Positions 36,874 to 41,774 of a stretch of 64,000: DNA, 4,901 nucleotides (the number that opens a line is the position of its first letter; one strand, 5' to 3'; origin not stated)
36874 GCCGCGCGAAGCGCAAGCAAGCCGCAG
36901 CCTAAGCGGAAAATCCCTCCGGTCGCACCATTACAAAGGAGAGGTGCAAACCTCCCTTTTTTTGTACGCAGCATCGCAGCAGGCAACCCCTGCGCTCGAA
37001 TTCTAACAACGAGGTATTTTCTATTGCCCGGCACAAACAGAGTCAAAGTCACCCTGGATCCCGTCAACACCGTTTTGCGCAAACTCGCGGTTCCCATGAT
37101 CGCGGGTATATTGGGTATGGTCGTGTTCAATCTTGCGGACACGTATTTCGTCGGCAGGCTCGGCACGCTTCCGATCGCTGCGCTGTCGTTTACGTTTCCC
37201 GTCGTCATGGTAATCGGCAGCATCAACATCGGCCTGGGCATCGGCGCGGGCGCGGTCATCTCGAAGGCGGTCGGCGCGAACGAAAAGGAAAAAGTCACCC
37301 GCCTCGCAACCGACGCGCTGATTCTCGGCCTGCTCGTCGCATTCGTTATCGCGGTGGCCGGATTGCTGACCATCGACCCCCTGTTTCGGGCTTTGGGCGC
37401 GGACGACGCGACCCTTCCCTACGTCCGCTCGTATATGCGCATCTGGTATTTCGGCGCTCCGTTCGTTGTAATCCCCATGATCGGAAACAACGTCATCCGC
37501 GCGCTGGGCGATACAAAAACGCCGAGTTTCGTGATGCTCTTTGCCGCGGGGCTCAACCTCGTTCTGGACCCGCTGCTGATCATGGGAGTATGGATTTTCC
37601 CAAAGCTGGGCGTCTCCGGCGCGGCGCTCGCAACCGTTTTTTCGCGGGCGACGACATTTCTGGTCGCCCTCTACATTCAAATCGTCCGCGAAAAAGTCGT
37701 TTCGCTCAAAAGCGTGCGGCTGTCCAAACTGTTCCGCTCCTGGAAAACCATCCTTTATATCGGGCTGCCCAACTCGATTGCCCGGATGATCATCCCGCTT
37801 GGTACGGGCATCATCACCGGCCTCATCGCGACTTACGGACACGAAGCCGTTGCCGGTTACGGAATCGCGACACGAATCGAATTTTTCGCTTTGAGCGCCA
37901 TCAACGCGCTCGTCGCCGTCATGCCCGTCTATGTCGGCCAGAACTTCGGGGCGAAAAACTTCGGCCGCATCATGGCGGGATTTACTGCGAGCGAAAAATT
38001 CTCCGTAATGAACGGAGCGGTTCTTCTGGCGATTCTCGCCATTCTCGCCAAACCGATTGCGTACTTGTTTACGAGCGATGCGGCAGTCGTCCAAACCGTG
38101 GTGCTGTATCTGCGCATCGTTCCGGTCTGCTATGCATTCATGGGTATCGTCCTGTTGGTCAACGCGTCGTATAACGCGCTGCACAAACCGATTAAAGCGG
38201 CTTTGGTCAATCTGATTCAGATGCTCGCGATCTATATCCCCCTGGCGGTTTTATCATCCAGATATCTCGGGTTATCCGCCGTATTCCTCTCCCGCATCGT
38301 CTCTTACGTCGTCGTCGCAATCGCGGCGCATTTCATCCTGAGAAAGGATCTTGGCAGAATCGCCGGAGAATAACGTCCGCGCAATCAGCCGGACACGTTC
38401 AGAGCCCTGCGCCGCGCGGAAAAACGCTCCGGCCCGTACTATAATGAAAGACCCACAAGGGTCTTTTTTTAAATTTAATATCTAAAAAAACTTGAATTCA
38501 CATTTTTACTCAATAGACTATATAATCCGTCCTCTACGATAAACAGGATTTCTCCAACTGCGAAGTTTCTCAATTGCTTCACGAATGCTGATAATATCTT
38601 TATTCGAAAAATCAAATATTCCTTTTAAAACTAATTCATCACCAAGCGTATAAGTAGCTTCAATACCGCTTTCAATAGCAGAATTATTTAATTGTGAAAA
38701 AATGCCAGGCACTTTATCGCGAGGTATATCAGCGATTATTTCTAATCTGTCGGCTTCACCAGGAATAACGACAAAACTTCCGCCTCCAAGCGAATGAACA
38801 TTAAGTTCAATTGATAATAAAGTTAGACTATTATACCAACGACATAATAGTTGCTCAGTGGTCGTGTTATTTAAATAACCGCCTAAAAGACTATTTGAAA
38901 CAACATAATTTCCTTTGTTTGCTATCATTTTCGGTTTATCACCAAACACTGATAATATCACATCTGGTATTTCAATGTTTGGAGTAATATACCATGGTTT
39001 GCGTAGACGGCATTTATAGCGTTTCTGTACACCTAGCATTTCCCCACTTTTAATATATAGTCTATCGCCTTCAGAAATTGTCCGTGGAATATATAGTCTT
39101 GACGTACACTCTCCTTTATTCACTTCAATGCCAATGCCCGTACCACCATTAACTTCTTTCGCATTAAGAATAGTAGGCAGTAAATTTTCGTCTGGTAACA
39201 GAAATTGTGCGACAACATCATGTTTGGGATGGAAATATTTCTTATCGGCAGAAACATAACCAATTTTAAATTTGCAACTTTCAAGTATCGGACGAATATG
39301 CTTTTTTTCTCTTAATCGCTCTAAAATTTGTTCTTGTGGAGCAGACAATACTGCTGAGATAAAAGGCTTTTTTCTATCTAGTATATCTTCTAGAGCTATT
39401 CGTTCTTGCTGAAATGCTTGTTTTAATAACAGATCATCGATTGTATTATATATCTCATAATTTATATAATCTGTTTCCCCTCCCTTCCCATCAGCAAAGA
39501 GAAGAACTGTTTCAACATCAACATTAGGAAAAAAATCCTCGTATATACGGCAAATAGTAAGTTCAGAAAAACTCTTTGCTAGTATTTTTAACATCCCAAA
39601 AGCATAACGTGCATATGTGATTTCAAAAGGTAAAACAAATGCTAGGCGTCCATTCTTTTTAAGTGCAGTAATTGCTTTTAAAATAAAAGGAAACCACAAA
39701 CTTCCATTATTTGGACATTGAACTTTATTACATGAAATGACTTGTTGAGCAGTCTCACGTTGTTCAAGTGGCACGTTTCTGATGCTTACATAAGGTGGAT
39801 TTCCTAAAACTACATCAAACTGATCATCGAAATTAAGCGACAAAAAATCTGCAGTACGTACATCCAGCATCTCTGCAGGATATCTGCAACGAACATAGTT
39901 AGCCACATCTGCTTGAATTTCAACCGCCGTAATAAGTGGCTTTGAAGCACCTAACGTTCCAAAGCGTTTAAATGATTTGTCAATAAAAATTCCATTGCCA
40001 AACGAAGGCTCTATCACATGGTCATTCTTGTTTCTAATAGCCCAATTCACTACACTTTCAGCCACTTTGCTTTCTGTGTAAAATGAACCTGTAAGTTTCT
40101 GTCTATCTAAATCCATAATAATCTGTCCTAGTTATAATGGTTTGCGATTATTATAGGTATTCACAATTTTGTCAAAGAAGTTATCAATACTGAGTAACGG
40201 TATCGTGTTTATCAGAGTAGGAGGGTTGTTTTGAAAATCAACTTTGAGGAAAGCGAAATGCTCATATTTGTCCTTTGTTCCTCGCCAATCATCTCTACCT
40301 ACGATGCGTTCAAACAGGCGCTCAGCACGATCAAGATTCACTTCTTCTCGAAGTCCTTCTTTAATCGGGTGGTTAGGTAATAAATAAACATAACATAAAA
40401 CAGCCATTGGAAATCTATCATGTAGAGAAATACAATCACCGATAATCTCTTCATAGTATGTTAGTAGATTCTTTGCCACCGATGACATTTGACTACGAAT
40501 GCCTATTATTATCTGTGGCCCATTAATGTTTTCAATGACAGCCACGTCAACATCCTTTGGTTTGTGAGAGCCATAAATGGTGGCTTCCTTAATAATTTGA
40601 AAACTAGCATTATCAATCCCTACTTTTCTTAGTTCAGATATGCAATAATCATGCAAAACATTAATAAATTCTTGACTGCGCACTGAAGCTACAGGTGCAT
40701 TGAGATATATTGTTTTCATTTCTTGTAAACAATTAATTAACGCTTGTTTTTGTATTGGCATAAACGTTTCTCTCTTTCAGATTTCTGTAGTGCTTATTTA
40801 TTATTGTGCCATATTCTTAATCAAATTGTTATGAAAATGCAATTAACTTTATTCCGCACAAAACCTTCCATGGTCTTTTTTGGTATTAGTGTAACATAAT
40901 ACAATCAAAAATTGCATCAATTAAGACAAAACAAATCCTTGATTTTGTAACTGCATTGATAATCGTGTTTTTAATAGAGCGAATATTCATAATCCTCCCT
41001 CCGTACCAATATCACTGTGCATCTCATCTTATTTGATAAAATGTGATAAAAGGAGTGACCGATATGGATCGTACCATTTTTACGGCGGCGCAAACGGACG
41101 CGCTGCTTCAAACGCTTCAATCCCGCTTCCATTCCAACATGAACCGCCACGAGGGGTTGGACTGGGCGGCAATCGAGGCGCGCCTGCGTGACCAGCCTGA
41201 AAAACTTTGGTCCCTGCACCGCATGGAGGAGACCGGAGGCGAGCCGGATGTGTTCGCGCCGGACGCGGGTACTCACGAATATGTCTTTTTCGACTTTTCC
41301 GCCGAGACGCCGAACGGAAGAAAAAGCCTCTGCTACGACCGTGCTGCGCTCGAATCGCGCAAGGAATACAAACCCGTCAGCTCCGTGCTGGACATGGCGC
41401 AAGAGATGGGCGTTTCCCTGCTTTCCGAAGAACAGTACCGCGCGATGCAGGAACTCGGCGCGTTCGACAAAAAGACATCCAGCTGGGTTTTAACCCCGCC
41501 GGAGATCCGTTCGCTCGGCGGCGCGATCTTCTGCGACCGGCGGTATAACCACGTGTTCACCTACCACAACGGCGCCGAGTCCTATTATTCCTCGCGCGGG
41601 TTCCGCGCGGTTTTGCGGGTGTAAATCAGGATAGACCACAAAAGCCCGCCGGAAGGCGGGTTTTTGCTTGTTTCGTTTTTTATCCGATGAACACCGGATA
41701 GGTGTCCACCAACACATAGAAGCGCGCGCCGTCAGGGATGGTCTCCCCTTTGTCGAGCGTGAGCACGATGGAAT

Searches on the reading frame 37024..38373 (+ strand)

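Call 76: search_protein_families(library=pfam, proteins=[window:37024-38373:+])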
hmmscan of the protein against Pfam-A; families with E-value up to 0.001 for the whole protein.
window:37024-38373:+ (449 aa): 1 family
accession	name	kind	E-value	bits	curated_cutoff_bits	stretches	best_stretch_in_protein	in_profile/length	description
PF01554.23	MatE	-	2.2e-47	161.2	24.9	2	24-184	1-161/161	MatE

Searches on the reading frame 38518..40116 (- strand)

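Call 76: search_protein_families(library=pfam, proteins=[window:38518-40116:-])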
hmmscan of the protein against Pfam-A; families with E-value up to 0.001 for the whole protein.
window:38518-40116:- (532 aa): 3 families
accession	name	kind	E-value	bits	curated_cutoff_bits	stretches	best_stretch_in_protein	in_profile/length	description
PF22837.1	M_Eco57I_C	-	2.2e-15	57.3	27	1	333-461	91-223/283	Type II methyltransferase M.Eco57I, C-terminal domain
PF07669.17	Eco57I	-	1.7e-12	48.2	25.3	1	89-188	63-159/171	Eco57I restriction-modification methylase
PF02384.22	N6_Mtase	-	4.7e-08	33.2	20.4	1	6-207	22-229/311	N-6 DNA Methylase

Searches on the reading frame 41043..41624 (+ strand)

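Call 76: search_protein_families(library=pfam, proteins=[window:41043-41624:+])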
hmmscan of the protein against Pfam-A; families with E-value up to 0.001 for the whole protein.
window:41043-41624:+ (193 aa): 1 family
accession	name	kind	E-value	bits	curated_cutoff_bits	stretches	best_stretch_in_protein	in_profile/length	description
PF14066.11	DUF4256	-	1.7e-84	282.2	27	1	21-193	1-173/173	Protein of unknown function (DUF4256)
